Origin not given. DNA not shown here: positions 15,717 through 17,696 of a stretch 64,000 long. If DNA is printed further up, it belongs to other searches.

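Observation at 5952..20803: Eight-gene, two-operon GTPase / vWA / Ser-Thr-kinase locus: candidate uncharacterised NTP-dependent conflict system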

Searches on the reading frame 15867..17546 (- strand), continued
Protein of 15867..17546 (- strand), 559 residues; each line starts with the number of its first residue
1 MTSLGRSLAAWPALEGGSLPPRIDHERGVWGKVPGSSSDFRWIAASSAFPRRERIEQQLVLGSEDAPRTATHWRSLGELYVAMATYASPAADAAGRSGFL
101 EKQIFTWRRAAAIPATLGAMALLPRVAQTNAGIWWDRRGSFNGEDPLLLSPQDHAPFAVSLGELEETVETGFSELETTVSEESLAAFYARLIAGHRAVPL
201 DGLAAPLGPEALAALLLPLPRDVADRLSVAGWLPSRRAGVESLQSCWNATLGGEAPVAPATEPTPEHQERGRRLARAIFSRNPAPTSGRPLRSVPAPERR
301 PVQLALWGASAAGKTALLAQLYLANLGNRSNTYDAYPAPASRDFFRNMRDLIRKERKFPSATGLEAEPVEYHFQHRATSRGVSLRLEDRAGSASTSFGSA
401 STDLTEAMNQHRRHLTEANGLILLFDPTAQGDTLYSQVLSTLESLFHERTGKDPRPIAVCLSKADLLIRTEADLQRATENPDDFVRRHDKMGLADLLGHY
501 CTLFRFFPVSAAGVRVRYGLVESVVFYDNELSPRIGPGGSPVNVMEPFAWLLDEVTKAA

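Call 54: find_encoding_contigs(protein=P0110, flank=10000, max_places=2)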
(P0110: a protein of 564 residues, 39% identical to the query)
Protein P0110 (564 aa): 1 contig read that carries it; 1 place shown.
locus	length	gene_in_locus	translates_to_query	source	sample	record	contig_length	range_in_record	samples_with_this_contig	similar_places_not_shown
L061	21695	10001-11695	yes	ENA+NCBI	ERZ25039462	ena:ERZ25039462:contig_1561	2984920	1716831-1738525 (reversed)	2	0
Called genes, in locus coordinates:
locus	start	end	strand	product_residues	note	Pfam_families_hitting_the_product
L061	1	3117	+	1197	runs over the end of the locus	PF01855:POR_N, PF17147:PFOR_II, PF01558:POR, PF10371:EKR, PF12838:Fer4_7, PF13183:Fer4_8 (weak), PF13237:Fer4_10, PF13484:Fer4_16, +6 more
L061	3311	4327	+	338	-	PF01180:DHO_dh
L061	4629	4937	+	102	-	-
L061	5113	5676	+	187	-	PF00383:dCMP_cyt_deam_1, PF14437:MafB19-deam (weak)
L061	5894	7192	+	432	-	PF08448:PAS_4 (faint), PF00512:HisKA (weak), PF02518:HATPase_c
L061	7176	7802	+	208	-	PF00072:Response_reg, PF13542:HTH_Tnp_ISL3 (faint), PF08281:Sigma70_r4_2, PF13936:HTH_38 (weak), PF00196:GerE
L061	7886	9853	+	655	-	-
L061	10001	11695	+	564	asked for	PF19975:DO-GTPase1, PF19993:DO-GTPase2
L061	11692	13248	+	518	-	-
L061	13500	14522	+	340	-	PF13489:Methyltransf_23 (weak), PF08241:Methyltransf_11, PF08242:Methyltransf_12, PF13649:Methyltransf_25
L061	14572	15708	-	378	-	-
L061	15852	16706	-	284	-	-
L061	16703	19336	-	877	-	-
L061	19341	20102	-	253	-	PF01443:Viral_helicase1 (weak), PF13538:UvrD_C_2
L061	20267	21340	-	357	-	PF21185:RecD_N, PF00580:UvrD-helicase (weak), PF13086:AAA_11 (faint), PF13604:AAA_30, PF13245:AAA_19, PF05127:NAT10_TcmA_helicase (weak)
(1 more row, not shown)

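Call 66: search_protein_families(library=pfam, proteins=[L059:1-2310:+, L059:2307-4802:+, L059:4805-7684:+, L059:7727-9997:+, L009:7221-9974:+, L020:7222-10011:+], max_evalue=0.1)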
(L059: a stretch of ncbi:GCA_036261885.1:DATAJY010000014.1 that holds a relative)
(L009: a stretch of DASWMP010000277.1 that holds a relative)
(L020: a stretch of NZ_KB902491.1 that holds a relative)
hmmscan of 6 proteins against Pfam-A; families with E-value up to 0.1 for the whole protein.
L059:1-2310:+ (769 aa): 1 family
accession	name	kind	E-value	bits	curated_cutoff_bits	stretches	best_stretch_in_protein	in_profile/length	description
PF13809.12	Tubulin_2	-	0.065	12.9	27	0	5-34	327-356/356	Tubulin like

L059:2307-4802:+ (831 aa): 0 families

L059:4805-7684:+ (959 aa): 1 family
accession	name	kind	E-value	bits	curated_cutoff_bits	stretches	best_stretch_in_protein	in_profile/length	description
PF09369.15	MZB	-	3.4e-07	31.3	24.2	1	846-932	1-80/80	MrfA Zn-binding domain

L059:7727-9997:+ (756 aa): 2 families
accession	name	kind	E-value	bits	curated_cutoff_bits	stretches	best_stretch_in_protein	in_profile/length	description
PF02613.20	Nitrate_red_del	-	4.9e-06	27.1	22.2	1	579-655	62-135/136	Nitrate reductase delta subunit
PF07889.17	DUF1664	-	0.0075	16.7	34.6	0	339-381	61-101/124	Protein of unknown function (DUF1664)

L009:7221-9974:+ (917 aa): 1 family
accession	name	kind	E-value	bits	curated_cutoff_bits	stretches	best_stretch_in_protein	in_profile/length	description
PF06320.18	GCN5L1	-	0.0036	17.9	23.9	0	412-487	11-83/114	GCN5-like protein 1 (GCN5L1)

L020:7222-10011:+ (929 aa): 0 families

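Call 72: find_encoding_contigs(protein=P0004, flank=10000, max_places=1)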
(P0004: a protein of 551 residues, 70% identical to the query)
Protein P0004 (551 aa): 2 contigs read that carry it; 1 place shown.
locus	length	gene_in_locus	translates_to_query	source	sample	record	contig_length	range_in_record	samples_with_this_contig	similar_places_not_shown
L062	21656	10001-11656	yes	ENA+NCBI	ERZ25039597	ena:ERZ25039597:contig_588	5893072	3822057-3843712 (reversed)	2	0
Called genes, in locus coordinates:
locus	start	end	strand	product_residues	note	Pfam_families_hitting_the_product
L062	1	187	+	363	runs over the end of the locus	PF01497:Peripla_BP_2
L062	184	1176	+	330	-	PF01032:FecCD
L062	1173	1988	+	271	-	PF00005:ABC_tran, PF13175:AAA_15 (faint), PF13304:AAA_21 (weak)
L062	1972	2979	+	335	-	PF02277:DBI_PRT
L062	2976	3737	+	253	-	PF02654:CobS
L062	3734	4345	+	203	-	PF00300:His_Phos_1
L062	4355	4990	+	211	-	PF01545:Cation_efflux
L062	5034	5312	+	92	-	PF14542:Acetyltransf_CG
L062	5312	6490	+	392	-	PF00155:Aminotran_1_2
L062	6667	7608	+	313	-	PF00069:Pkinase, PF07714:PK_Tyr_Ser-Thr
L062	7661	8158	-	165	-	-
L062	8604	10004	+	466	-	-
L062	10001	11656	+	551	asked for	PF19993:DO-GTPase2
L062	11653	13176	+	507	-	-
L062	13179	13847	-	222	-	-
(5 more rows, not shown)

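Call 74: find_encoding_contigs(protein=P0009, flank=10000, max_places=1)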
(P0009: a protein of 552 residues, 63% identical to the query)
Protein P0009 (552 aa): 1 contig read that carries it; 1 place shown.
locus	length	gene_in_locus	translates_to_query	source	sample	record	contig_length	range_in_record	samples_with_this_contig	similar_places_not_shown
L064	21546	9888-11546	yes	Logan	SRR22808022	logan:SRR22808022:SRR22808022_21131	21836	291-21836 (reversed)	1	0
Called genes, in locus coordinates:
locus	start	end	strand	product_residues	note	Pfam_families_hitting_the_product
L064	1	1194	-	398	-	?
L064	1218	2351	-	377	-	PF25917:BSH_RND, PF25973:BSH_CzcB, PF00364:Biotin_lipoyl (faint), PF25919:BSH_CusB (weak), PF25954:Beta-barrel_RND_2 (weak), PF25967:RND-MFP_C, PF25975:CzcB_C (weak), PF25989:YknX_C, +1 more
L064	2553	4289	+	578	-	PF01936:NYN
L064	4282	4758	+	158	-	-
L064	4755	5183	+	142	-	PF11042:DUF2750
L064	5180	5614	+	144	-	PF11042:DUF2750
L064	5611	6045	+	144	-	PF13577:SnoaL_4 (weak), PF07366:SnoaL (weak), PF14534:DUF4440, PF12680:SnoaL_2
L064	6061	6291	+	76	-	-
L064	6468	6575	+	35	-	-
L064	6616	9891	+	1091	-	PF00069:Pkinase, PF07714:PK_Tyr_Ser-Thr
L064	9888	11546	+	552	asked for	PF19993:DO-GTPase2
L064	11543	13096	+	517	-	-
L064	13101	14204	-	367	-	-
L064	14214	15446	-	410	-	-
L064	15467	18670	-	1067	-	-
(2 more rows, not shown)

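Call 75: find_encoding_contigs(protein=P0011, flank=10000, max_places=1)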
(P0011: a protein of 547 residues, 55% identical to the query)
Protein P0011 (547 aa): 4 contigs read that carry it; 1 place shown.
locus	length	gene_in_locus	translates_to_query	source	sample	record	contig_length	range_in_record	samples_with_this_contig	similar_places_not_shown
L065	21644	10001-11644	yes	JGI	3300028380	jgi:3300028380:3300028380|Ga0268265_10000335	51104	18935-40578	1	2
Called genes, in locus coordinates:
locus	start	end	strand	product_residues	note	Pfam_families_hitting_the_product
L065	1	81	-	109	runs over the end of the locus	-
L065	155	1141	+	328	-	PF01546:Peptidase_M20, PF07687:M20_dimer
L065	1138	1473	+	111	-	PF21814:DUF6883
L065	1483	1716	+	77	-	PF16277:DUF4926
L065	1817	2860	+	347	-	PF01118:Semialdhyde_dh, PF02774:Semialdhyde_dhC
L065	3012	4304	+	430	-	PF00696:AA_kinase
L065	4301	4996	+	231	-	PF01113:DapB_N, PF05173:DapB_C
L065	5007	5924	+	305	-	PF00701:DHDPS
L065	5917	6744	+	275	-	PF14805:THDPS_N_2, PF00132:Hexapep (faint), PF14602:Hexapep_2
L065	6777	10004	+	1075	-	PF00069:Pkinase, PF03109:ABC1 (faint), PF07714:PK_Tyr_Ser-Thr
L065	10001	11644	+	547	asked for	PF19993:DO-GTPase2 (weak)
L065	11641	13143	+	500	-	-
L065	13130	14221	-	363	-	-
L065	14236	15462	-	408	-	-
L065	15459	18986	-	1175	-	-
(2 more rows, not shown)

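Call 76: find_encoding_contigs(protein=P0015, flank=10000, max_places=1)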
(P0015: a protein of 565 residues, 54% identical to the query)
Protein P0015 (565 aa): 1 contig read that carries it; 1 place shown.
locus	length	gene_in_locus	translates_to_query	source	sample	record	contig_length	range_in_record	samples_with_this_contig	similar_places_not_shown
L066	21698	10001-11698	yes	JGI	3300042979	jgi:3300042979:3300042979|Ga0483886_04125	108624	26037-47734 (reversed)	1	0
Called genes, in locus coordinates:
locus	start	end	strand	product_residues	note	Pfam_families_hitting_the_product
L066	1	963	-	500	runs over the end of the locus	PF02366:PMT (weak), PF13231:PMT_2 (weak), PF27383:SF2091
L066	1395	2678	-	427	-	-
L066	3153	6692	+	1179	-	PF02463:SMC_N, PF13175:AAA_15 (weak), PF13476:AAA_23, PF13304:AAA_21 (weak)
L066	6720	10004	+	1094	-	PF00069:Pkinase, PF03109:ABC1 (faint), PF07714:PK_Tyr_Ser-Thr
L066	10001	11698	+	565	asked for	PF19993:DO-GTPase2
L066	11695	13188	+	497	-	-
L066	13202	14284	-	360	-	-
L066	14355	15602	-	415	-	-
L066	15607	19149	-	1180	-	-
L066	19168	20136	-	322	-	-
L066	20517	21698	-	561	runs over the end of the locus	-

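Call 93: search_dna_similar(query=window:15867-17546:-, collection=plasmids, mode=protein, max_evalue=0.001, max_rows=15)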
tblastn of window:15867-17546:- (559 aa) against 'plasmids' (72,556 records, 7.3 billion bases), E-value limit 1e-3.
No match.

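Call 94: search_dna_similar(query=window:15867-17546:-, collection=phages, mode=protein, max_evalue=0.001, max_rows=10)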
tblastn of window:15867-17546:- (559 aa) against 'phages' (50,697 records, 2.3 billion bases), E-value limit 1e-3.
No match.

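Call 95: find_encoding_contigs(protein=P0119, flank=10000, max_places=2)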
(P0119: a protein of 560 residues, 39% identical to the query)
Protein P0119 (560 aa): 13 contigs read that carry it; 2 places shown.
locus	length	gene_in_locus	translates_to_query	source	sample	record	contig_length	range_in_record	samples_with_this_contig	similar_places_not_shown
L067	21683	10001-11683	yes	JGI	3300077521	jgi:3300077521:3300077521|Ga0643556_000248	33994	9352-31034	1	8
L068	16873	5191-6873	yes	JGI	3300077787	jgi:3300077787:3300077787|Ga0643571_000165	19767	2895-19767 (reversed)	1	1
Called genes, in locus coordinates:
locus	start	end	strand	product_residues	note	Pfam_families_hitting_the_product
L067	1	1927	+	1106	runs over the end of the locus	PF13809:Tubulin_2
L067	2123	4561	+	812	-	-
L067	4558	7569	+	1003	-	PF09369:MZB (weak)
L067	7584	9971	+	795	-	-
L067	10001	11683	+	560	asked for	PF19975:DO-GTPase1, PF19993:DO-GTPase2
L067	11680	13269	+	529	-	-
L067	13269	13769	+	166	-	PF00583:Acetyltransf_1, PF13673:Acetyltransf_10, PF13508:Acetyltransf_7, PF08445:FR47 (weak)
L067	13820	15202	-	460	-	-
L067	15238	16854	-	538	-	-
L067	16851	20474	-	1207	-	-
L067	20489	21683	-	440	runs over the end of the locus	-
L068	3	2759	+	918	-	?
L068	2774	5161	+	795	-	-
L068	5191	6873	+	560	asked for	PF19975:DO-GTPase1, PF19993:DO-GTPase2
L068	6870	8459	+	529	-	-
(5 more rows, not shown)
